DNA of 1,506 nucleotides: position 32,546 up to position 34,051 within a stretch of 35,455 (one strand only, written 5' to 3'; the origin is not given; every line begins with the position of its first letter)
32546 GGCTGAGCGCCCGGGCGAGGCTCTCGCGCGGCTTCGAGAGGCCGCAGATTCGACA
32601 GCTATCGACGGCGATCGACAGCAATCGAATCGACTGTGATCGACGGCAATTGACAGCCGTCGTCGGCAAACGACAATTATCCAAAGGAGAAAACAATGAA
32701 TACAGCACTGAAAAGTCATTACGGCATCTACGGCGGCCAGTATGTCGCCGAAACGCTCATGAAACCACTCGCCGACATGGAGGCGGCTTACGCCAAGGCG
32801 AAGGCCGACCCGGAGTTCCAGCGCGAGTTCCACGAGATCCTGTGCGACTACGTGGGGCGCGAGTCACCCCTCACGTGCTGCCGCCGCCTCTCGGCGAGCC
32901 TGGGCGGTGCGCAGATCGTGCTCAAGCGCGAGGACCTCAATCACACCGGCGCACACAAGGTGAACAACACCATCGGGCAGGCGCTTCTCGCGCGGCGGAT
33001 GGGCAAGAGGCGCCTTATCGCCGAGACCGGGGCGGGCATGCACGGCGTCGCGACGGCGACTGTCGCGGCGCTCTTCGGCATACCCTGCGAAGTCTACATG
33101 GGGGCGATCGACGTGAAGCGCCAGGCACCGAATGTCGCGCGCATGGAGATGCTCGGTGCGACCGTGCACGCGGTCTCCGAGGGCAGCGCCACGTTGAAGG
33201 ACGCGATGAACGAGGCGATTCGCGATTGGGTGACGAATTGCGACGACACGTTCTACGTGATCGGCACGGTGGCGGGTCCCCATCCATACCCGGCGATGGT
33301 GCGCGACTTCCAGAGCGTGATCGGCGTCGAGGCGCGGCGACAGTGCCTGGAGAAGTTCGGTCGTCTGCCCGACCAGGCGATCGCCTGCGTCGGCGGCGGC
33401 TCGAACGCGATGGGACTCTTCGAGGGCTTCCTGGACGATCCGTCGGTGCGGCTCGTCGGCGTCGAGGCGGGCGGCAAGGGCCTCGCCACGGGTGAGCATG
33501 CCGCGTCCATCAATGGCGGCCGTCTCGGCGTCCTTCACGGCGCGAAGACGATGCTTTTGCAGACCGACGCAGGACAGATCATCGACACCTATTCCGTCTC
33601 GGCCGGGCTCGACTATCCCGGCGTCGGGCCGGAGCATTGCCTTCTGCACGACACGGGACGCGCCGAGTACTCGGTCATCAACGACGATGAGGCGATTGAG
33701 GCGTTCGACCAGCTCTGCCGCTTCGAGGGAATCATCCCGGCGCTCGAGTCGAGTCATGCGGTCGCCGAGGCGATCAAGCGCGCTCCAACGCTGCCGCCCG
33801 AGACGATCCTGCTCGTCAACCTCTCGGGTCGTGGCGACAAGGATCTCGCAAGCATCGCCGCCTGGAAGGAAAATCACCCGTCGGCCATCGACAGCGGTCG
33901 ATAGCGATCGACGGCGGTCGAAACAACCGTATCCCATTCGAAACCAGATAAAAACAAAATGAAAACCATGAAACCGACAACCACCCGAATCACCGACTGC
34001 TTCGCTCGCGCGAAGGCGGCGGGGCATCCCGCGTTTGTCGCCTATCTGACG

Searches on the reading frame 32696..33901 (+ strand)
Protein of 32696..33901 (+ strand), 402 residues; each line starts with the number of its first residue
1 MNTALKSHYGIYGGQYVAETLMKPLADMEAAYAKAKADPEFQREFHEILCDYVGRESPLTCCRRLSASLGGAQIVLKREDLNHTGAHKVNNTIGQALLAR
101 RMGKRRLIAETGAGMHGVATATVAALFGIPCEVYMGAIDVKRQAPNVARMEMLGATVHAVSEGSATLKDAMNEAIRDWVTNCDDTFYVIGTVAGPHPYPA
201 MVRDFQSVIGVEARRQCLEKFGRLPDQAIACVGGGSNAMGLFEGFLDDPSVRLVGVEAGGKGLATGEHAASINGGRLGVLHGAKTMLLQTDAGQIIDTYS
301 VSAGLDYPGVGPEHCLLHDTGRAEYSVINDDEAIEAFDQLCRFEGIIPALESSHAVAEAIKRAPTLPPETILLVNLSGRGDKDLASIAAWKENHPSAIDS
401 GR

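Call 13: search_protein_families(library=pfam, proteins=[window:32696-33901:+], max_evalue=0.001)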
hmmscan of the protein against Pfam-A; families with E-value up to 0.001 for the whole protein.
window:32696-33901:+ (402 aa): 1 family
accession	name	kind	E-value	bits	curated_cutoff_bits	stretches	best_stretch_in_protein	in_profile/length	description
PF00291.31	PALP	-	2.2e-40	139.3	35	1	55-374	6-292/295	Pyridoxal-phosphate dependent enzyme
